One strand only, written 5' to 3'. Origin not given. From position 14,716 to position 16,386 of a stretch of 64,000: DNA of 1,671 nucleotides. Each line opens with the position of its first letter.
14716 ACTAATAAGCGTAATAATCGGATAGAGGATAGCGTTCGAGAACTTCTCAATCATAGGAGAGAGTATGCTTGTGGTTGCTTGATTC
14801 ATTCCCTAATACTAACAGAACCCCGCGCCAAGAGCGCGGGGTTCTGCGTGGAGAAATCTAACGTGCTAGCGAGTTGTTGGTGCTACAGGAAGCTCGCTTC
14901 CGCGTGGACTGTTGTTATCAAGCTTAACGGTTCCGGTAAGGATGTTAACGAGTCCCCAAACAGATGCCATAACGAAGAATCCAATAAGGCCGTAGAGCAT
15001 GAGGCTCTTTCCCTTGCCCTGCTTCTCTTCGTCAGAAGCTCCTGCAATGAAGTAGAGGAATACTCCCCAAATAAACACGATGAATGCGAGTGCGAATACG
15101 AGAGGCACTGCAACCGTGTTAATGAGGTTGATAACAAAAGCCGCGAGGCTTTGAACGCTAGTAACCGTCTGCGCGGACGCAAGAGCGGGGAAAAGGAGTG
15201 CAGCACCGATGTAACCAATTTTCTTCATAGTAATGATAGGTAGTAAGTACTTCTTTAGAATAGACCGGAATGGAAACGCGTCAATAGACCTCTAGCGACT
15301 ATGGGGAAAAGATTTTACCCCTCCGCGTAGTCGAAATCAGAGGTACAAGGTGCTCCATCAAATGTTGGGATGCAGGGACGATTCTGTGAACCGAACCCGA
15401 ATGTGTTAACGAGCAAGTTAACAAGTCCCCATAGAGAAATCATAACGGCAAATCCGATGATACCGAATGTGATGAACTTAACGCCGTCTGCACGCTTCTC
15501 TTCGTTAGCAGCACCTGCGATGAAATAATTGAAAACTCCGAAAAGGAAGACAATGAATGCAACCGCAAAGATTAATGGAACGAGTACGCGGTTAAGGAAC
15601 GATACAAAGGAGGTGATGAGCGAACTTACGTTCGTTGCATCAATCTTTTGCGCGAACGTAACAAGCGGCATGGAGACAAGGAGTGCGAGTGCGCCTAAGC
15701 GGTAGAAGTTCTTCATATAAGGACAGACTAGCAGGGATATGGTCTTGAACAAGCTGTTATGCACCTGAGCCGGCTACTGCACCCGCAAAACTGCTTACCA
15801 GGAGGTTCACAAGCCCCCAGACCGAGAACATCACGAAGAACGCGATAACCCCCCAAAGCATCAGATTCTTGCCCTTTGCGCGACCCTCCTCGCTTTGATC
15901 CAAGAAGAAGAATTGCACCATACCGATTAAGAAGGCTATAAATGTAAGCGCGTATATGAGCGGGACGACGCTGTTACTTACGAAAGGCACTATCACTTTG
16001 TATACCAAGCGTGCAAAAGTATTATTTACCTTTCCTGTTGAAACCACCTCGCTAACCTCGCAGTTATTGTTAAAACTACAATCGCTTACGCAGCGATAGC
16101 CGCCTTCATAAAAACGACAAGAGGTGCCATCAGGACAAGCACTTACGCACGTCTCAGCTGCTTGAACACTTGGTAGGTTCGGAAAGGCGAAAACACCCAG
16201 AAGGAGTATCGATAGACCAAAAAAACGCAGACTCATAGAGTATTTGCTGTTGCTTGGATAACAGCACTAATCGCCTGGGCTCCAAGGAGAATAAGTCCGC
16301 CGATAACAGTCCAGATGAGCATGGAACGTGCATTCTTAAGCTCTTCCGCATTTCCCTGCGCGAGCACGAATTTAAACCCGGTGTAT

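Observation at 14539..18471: Translationally coupled cluster: SAM-MTase, anchored SBP-like protein and five tandem paralogous pilin-like 2-TM proteins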

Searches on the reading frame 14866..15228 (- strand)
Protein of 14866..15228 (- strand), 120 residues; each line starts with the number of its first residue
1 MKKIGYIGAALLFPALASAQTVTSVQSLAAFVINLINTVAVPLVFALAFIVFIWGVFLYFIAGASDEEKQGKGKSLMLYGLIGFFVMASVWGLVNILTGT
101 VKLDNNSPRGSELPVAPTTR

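Call 3: search_protein_families(library=pfam, proteins=[window:14866-15228:-], max_evalue=1)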
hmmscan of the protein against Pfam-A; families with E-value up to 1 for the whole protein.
window:14866-15228:- (120 aa): 5 families
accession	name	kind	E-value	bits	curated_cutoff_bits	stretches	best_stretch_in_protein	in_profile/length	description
PF18895.5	T4SS_pilin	-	2.5e-10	40.7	26.6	1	32-97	8-71/71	Type IV secretion system pilin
PF18920.5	DUF5671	-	0.0022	18.3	28.4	1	23-103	33-108/132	Domain of unknown function (DUF5671)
PF10951.13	DUF2776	-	0.0062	16.3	26.1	1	42-108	228-292/348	Protein of unknown function (DUF2776)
PF04956.18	TrbC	-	0.073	13.7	27.9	1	7-89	18-92/98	TrbC/VIRB2 pilin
PF22503.1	DUF6992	-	0.095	13.3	27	0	84-105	27-48/122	Family of unknown function (DUF6992)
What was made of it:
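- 14866..15228 (-): pilB, a PF18895 pilin-like protein at position 4, 120 aa. It is the most conserved paralog and the inferred major subunit. PF18895 E 2.5e-10 (call 3).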

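Call 27: list_cluster_members(proteins=[P0001, window:14866-15228:-, window:17941-18471:-])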
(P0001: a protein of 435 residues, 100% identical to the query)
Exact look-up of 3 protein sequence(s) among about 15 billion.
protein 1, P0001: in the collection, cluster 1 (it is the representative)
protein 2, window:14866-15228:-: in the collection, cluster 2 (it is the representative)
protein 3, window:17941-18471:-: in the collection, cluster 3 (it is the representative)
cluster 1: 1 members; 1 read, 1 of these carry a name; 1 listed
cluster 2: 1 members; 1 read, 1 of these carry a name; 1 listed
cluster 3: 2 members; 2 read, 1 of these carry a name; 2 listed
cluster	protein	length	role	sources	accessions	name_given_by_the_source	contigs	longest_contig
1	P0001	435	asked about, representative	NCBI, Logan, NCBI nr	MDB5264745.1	MAG: hypothetical protein JWN64_316 [Parcubacteria group bacterium] | hypothetical protein [Parcubacteria group bacterium]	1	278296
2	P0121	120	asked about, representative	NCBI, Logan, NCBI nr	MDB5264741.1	MAG: seg [Parcubacteria group bacterium] | seg [Parcubacteria group bacterium]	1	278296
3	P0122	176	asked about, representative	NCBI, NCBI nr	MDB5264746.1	MAG: type 11 methyltransferase [Parcubacteria group bacterium] | type 11 methyltransferase [Parcubacteria group bacterium]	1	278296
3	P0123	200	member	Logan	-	-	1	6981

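Call 33: search_protein_families(library=ncbifam, proteins=[window:14866-15228:-], max_evalue=0.01)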
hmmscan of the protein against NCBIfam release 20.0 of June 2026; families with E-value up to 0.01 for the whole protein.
window:14866-15228:- (120 aa): 1 family
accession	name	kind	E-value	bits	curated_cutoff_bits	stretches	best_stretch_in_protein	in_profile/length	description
NF045849.1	ICE_MMCAP2_0565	equivalog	7.1e-07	28.8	40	1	25-101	2-80/80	Mbov_0395 family pilin-like conjugal transfer protein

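Call 38: find_homologous_proteins(query=window:14866-15228:-, max_evalue=0.001)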
Query window:14866-15228:- (120 aa): 1124 proteins with E <= 0.001 among 1141 candidates; the best 120 are listed.
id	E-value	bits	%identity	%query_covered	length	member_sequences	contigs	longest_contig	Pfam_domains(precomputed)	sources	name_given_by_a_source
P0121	3.8e-69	248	100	100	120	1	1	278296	PF18895.6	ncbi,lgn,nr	ncbi:MAG: seg [Parcubacteria group bacterium]|nr:seg [Parcubacteria group bacterium]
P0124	1.2e-45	172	73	100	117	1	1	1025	PF18895.6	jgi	jgi:hypothetical protein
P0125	4.6e-44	167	69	100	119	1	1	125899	PF18895.6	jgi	jgi:hypothetical protein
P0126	3.2e-43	164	68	100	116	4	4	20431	PF18895.6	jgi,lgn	-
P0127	8.3e-43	163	70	99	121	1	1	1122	PF18895.6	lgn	-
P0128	1.7e-42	162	69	98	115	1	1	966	PF18895.6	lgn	-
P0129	3.0e-42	161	68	100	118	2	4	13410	PF18895.6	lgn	-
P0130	3.8e-42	161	68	100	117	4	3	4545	PF18895.6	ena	-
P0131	4.1e-42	161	70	98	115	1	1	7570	PF18895.6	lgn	-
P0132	5.0e-42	161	71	99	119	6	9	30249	PF18895.6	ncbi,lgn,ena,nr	ncbi:MAG: hypothetical protein KA104_01550 [Candidatus Pacebacteria bacterium]|nr:hypothetical prote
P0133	5.9e-42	160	72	99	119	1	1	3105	PF18895.6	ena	-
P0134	8.6e-42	160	68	100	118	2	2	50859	PF18895.6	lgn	-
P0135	1.0e-41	159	68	97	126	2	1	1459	PF18895.6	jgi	-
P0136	1.5e-41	159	62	100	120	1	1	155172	PF18895.6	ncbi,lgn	-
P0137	2.7e-41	158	70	90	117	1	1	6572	PF18895.6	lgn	-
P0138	1.6e-40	156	69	98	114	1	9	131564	PF18895.6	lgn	-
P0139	1.7e-40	156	70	90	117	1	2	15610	PF18895.6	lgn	-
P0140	2.4e-40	155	66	100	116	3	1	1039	PF18895.6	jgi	-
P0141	2.7e-40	155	65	100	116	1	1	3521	PF18895.6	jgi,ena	-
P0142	3.3e-40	155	69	90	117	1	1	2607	PF18895.6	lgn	-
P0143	3.6e-40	155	68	95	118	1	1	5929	PF18895.6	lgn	-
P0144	3.8e-40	154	64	98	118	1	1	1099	PF18895.6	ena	-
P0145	4.7e-40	154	71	99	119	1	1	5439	PF18895.6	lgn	-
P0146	5.2e-40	154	68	100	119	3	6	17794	PF18895.6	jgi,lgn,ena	jgi:predicted PurR-regulated permease PerM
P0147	5.5e-40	154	66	100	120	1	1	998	PF18895.6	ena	-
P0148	6.3e-40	154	70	83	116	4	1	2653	PF18895.6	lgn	-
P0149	6.4e-40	154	63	100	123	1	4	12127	PF18895.6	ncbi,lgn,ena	-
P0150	7.6e-40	153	64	100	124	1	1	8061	PF18895.6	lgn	-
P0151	8.1e-40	153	69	99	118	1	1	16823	PF18895.6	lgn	-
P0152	9.3e-40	153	66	95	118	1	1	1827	PF18895.6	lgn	-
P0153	1.1e-39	153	68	89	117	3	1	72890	PF18895.6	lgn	-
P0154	1.3e-39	153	67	100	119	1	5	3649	PF18895.6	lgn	-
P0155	1.6e-39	152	67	95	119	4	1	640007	PF18895.6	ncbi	ncbi:MAG: hypothetical protein V4681_02015 [Patescibacteria group bacterium]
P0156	2.1e-39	152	69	90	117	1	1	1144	PF18895.6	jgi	jgi:hypothetical protein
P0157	2.1e-39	152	70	98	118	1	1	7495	PF18895.6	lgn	-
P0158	2.1e-39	152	68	100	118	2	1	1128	PF18895.6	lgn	-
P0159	2.1e-39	152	66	89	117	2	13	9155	PF18895.6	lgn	-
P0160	2.3e-39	152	69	99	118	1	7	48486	PF18895.6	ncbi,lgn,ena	-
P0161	3.4e-39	151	64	100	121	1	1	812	PF18895.6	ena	-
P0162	3.8e-39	151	66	100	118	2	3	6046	PF18895.6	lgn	-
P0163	3.8e-39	151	66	96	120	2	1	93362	PF18895.6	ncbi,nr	ncbi:MAG TPA: pilin [Candidatus Paceibacterota bacterium]|nr:pilin [Candidatus Paceibacterota bacter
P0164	4.4e-39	151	64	100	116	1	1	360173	PF18895.6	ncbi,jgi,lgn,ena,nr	ncbi:MAG TPA: pilin [Candidatus Paceibacterota bacterium]|nr:pilin [Candidatus Paceibacterota bacter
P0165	5.5e-39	151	63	98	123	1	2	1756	PF18895.6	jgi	jgi:hypothetical protein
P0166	5.5e-39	151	70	97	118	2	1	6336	PF18895.6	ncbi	-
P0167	5.9e-39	151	65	100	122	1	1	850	PF18920.6,PF18895.6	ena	-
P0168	7.7e-39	150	65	98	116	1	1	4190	PF18895.6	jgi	jgi:hypothetical protein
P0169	7.8e-39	150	65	98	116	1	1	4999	PF18895.6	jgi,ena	-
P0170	7.8e-39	150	64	100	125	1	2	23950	PF18895.6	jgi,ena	jgi:hypothetical protein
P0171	7.9e-39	150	64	100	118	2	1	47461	PF18895.6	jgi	-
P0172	8.3e-39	150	65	99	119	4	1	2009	PF18895.6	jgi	jgi:hypothetical protein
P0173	8.7e-39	150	70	88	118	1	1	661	PF18895.6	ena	-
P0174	8.8e-39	150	65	98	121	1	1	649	PF18895.6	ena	-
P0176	9.4e-39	150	63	100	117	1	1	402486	PF18895.6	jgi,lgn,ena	-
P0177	1.1e-38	150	67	100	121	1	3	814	PF18895.6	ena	-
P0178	1.1e-38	150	69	89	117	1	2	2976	PF18895.6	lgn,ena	-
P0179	1.2e-38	150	69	83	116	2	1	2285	PF18895.6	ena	-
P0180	1.3e-38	150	64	98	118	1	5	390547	PF18895.6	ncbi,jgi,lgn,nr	ncbi:MAG: hypothetical protein ABA06_00885 [Parcubacteria bacterium C7867-001]|nr:MAG: hypothetical 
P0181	1.5e-38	149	66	99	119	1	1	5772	PF18895.6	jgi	jgi:hypothetical protein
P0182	1.9e-38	149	63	97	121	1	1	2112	PF18895.6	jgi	jgi:hypothetical protein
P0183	2.0e-38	149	66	95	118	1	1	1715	PF18895.6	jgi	-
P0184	2.6e-38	149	65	91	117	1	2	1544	PF18895.6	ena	-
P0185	3.0e-38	148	64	98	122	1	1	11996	PF18895.6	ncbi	-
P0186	3.1e-38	148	64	98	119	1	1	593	PF18895.6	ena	-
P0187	5.1e-38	148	65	100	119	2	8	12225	PF18895.6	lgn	-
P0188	5.8e-38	147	61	100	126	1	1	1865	PF18895.6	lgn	-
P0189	6.1e-38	147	63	98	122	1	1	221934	PF18895.6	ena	-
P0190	6.4e-38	147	64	99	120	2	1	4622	PF18895.6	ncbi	-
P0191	6.5e-38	147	63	100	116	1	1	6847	PF18895.6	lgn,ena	-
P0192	6.5e-38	147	63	99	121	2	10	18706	PF18895.6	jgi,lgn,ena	jgi:hypothetical protein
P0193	6.6e-38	147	65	97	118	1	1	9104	PF18895.6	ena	-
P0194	8.3e-38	147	63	99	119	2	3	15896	PF18895.6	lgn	-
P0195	8.4e-38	147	67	99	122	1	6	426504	PF18895.6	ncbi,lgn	-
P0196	8.8e-38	147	63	99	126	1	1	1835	PF18895.6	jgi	jgi:hypothetical protein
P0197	8.9e-38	147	64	99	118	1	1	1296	PF18895.6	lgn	-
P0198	9.3e-38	147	61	100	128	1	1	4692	PF18895.6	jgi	jgi:hypothetical protein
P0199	9.7e-38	147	66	99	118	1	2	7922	PF18895.6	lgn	-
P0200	1.1e-37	147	63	95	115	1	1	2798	PF18895.6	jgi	jgi:NADH:ubiquinone oxidoreductase subunit 2 (subunit N)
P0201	1.1e-37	147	67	99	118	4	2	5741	PF18895.6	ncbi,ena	-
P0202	1.1e-37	147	64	100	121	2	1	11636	PF18895.6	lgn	-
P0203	1.2e-37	146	61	97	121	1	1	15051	PF18895.6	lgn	-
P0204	1.3e-37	146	68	99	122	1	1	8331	PF18895.6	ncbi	-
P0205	1.3e-37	146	61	100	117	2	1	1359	PF18895.6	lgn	-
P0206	1.4e-37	146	66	99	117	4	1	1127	PF18895.6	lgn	-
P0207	1.8e-37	146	65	90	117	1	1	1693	PF18895.6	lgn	-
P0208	1.8e-37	146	66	98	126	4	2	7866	PF18895.6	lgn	-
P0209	2.0e-37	146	64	95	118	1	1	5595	PF18895.6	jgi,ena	-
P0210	2.1e-37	146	67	99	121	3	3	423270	PF18895.6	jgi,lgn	jgi:hypothetical protein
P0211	2.1e-37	146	65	95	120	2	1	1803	PF18895.6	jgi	jgi:hypothetical protein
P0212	2.5e-37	145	65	88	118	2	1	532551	PF18895.6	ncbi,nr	ncbi:MAG: seg [Parcubacteria group bacterium]|nr:seg [Parcubacteria group bacterium]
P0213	2.5e-37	145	66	95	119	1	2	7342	PF18895.6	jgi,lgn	jgi:hypothetical protein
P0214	2.5e-37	145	66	89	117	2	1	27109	PF18895.6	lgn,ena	-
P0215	2.6e-37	145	64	98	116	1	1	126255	PF18895.6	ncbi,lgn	-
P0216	3.1e-37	145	65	99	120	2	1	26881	PF18895.6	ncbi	-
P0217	3.5e-37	145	66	99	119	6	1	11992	PF18895.6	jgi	jgi:NADH:ubiquinone oxidoreductase subunit 2 (subunit N)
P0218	3.5e-37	145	63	99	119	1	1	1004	PF18895.6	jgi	jgi:hypothetical protein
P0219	3.6e-37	145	66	89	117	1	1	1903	PF18895.6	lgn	-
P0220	3.7e-37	145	63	94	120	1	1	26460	PF18895.6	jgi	jgi:hypothetical protein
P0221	3.7e-37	145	58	100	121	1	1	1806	PF18895.6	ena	-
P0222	3.9e-37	145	69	90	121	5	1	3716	PF18895.6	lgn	-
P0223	4.0e-37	145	65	95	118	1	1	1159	PF18895.6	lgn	-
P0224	4.5e-37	145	62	100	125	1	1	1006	PF18895.6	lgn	-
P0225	4.6e-37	145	67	99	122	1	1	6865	PF18895.6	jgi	jgi:hypothetical protein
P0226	4.8e-37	144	64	99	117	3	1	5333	PF18895.6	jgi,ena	-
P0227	5.4e-37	144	66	91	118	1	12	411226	PF18895.6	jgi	jgi:hypothetical protein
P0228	5.5e-37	144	64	98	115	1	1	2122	PF18895.6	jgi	jgi:hypothetical protein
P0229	5.7e-37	144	64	100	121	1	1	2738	PF18895.6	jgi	jgi:hypothetical protein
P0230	6.1e-37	144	63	90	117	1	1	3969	PF18895.6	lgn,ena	-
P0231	6.6e-37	144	60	100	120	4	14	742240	PF18895.6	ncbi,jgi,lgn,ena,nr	ncbi:MAG: hypothetical protein KBD05_03130 [Candidatus Pacebacteria bacterium]|nr:hypothetical prote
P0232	7.6e-37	144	61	100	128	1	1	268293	PF18895.6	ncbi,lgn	-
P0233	7.8e-37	144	64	98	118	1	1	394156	PF18895.6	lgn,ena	-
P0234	8.2e-37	144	69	90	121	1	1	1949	PF18895.6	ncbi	-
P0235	9.1e-37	144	63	98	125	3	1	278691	PF18895.6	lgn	-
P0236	9.7e-37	143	66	99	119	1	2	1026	PF18895.6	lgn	-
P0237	1.0e-36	143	60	100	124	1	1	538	PF18895.6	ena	-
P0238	1.1e-36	143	64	95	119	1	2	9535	PF18895.6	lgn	-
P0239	1.1e-36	143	64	98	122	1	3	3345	PF18895.6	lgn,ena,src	-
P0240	1.1e-36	143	63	100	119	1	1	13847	PF18895.6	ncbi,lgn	-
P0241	1.1e-36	143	62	99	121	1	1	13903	PF18895.6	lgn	-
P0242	1.2e-36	143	60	94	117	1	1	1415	PF18895.6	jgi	jgi:hypothetical protein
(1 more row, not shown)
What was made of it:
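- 14866..15228 (-): Orthologs are 58-73% identical, and some are named 'pilin' by NCBI (call 38).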

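Call 48: predict_structure(alignment_id=A3)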
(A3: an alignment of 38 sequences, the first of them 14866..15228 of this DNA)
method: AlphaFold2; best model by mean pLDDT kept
length: 120 residues; sequences in the alignment: 38
mean_pLDDT: 76.4   pTM: 0.49
mean pLDDT of the five models: 76.4, 75.0, 73.7, 71.2, 70.7
residues with pLDDT >= 90: 8; 70-90: 79; 50-70: 30; < 50: 3
segments of 3 or more residues with pLDDT < 50: none
pLDDT, mean of each block of 10 residues (from residue 1): 70 70 73 83 88 89 83 88 88 74 51 60
secondary structure, 60 per line:
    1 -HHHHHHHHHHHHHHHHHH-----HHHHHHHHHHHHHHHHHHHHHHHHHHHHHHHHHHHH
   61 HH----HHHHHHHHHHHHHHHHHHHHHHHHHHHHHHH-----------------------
elements in order: H2-19 H25-62 H67-97
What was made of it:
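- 14866..15228 (-): AF2 model has pLDDT 76 with helices at 2-19 (signal), 25-62 and 67-97 (call 48).
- On Pfam PF18895 T4SS_pilin (patescibacterial VirB2-like pilin): AF2 model of pilB has helices at 25-62 and 67-97 with a loop at 63-66 (call 48).
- The AF2 model of pilB is a helix-loop-helix hairpin (call 48).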

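Call 52: fold_search(model_id=the predicted structure, library=pdb)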
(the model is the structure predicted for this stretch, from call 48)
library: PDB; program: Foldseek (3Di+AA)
matches with E <= 10: 58; with E <= 0.001: 0
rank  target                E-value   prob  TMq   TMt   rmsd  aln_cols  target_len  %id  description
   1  9vub_A                9.7e-01  0.87  0.53  0.19  10.9       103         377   14  channel C complex with 3 (released 2026-03-11)
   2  6cnn_A                1.2e+00  0.82  0.53  0.19  11.8       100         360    6  Cryo-EM structure of the human SK4/calmodulin channel complex in the Ca2+ bound state I (released 2018-05-02)
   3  9bhc_A                2.0e+00  0.10  0.27  0.16   7.5       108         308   20  Salmonella undecaprenyl-phosphate 4-deoxy-4-formamido-L-arabinose transferase (ArnC) (released 2025-02-12)
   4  9vub_C                2.7e+00  0.54  0.52  0.18  11.2       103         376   13  channel C complex with 3 (released 2026-03-11)
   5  9b77_A                2.7e+00  0.11  0.31  0.17   7.8       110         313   19  Cryo-EM Structure of the Glycosyltransferase ArnC from Salmonella enterica in the Apo State Determined on Krios micros (released 2025-02-05)
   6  3sjq_D                3.0e+00  0.57  0.40  0.59   5.8        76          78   14  Crystal structure of a small conductance potassium channel splice variant complexed with calcium-calmodulin (released 2012-05-30)
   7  9asc_A                3.2e+00  0.10  0.31  0.17   7.9       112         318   18  Cryo-EM Structure of the Glycosyltransferase ArnC from Salmonella enterica in the UDP-bound State Determined on Talos  (released 2025-02-05)
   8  5wbx_B                3.6e+00  0.75  0.48  0.60   2.4        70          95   11  Structural insights into the potency of SK/IK channel positive modulators (released 2017-12-20)
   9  6czq_B                3.8e+00  0.75  0.49  0.60   2.4        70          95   11  A V-to-F substitution in SK2 channels causes Ca2+ hypersensitivity and improves locomotion in a C. elegans ALS model (released 2018-08-01)
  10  4ntb                  3.8e+00  0.66  0.40  0.34   2.9        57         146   23  Mus Musculus LTC4 synthase in GSH complex form (released 2015-01-14)
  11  9k49_D                3.8e+00  0.14  0.30  0.19   5.7        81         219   17  Cryo-EM structure of inner membrane TolQRA complex in CYMAL-6-Neopentyl Glycol detergent micelles (released 2025-07-09)
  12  8ik3_B                4.1e+00  0.08  0.31  0.15  13.9       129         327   14  Structure of Stimulator of interferon genes/ligand complex (released 2023-05-17)
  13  3sjq_C                4.3e+00  0.69  0.47  0.68   2.4        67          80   13  Crystal structure of a small conductance potassium channel splice variant complexed with calcium-calmodulin (released 2012-05-30)
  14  4ntf                  4.3e+00  0.63  0.40  0.34   2.9        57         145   23  Mus Musculus LTC4 synthase in S-hexyl-GSH complex form (released 2015-01-14)
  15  6h2f_A                4.6e+00  0.30  0.47  0.20   9.5        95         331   18  Structure of the pre-pore AhlB of the tripartite alpha-pore forming toxin, AHL, from Aeromonas hydrophila. (released 2019-07-10)
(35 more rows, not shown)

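Call 53: search_solved_structures(query=A3, max_evalue=10, show_alignments=2)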
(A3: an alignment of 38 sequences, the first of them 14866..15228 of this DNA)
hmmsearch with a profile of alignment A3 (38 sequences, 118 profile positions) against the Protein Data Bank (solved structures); distinct sequences matched with E-value up to 10: 3.
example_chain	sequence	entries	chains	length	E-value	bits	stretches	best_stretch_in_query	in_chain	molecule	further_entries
9hmf_O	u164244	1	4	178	0.62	13.1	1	65-112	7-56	Flagellar protein FliL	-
8yq5_E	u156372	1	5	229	2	11.5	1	11-97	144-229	de novo designed ion channel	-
8yq6_E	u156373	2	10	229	2.7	11.1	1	12-97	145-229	de novo designed ion channel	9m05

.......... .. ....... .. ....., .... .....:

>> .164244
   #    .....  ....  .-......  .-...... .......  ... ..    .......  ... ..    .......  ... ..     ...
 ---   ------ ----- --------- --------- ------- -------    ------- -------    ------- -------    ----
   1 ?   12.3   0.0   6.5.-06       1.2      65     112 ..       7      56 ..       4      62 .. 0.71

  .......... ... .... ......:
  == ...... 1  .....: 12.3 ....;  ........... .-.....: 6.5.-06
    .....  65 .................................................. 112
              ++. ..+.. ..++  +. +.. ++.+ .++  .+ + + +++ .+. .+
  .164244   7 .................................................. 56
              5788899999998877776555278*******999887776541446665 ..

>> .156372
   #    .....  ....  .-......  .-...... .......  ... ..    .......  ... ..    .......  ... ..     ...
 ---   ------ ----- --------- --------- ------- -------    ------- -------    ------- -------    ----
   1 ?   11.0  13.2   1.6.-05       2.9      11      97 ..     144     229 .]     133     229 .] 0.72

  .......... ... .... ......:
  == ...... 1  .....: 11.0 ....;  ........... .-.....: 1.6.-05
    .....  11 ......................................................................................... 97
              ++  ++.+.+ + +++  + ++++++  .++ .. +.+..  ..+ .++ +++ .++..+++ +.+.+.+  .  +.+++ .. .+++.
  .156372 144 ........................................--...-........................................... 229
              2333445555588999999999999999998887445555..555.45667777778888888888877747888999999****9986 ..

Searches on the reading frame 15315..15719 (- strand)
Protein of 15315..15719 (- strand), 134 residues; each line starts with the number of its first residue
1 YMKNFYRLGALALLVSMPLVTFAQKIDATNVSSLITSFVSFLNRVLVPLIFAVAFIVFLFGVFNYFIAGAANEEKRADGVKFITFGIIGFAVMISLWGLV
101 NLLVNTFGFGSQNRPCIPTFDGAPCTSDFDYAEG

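Call 3: search_protein_families(library=pfam, proteins=[window:15315-15719:-], max_evalue=1)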
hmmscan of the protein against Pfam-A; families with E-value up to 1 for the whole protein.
window:15315-15719:- (134 aa): 2 families
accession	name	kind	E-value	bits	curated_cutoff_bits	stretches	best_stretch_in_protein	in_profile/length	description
PF18895.5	T4SS_pilin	-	3e-06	27.7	26.6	1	46-103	16-71/71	Type IV secretion system pilin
PF21001.2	YqiJ_N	-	0.65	10.7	23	1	22-72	41-91/116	Inner membrane protein YqiJ, N-terminal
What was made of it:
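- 15315..15716 (-): pilC, a PF18895 pilin-like protein at position 3, 133 aa. Signal peptide, core, and a C-terminal tail with a Cys pair. PF18895 E 3e-6, 27.7 bits against a 26.6-bit cut-off (call 3).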

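Call 33: search_protein_families(library=ncbifam, proteins=[window:15315-15716:-], max_evalue=0.01)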
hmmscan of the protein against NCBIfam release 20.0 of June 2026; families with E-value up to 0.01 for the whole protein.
window:15315-15716:- (133 aa): 3 families
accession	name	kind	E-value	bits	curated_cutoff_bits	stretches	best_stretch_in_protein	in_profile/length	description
NF045849.1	ICE_MMCAP2_0565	equivalog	7.1e-06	25.6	40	1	30-104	2-78/80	Mbov_0395 family pilin-like conjugal transfer protein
NF033883.1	conj_TraQ_IncI1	equivalog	0.0019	18.1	80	1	32-111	4-86/175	conjugal transfer protein TraQ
NF041554.1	SA1362_fam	subfamily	0.0099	16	42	1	30-69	17-52/70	SA1362 family protein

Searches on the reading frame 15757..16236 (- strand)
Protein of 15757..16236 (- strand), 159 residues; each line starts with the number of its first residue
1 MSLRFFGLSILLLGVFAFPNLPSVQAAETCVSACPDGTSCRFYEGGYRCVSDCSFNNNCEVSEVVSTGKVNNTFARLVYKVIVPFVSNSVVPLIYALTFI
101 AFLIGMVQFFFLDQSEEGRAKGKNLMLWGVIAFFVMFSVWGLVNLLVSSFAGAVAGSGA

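Call 3: search_protein_families(library=pfam, proteins=[window:15757-16236:-], max_evalue=1)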
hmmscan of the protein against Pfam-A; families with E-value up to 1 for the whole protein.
window:15757-16236:- (159 aa): 2 families
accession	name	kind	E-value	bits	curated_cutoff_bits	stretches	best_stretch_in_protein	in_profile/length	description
PF18895.5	T4SS_pilin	-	9.7e-08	32.4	26.6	1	87-146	13-71/71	Type IV secretion system pilin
PF14110.11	DUF4282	-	0.054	14.5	27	1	85-140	7-64/86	Domain of unknown function (DUF4282)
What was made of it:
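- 15757..16236 (-): pilD, a PF18895 pilin-like protein at position 2, 159 aa, with a lineage-specific 6-Cys insert. PF18895 E 1e-7 (call 3).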

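Call 33: search_protein_families(library=ncbifam, proteins=[window:15757-16236:-], max_evalue=0.01)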
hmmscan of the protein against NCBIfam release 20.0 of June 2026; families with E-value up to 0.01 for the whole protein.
window:15757-16236:- (159 aa): 1 family
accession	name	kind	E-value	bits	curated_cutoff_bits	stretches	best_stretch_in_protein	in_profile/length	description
NF045849.1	ICE_MMCAP2_0565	equivalog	0.0001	21.9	40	1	88-148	15-78/80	Mbov_0395 family pilin-like conjugal transfer protein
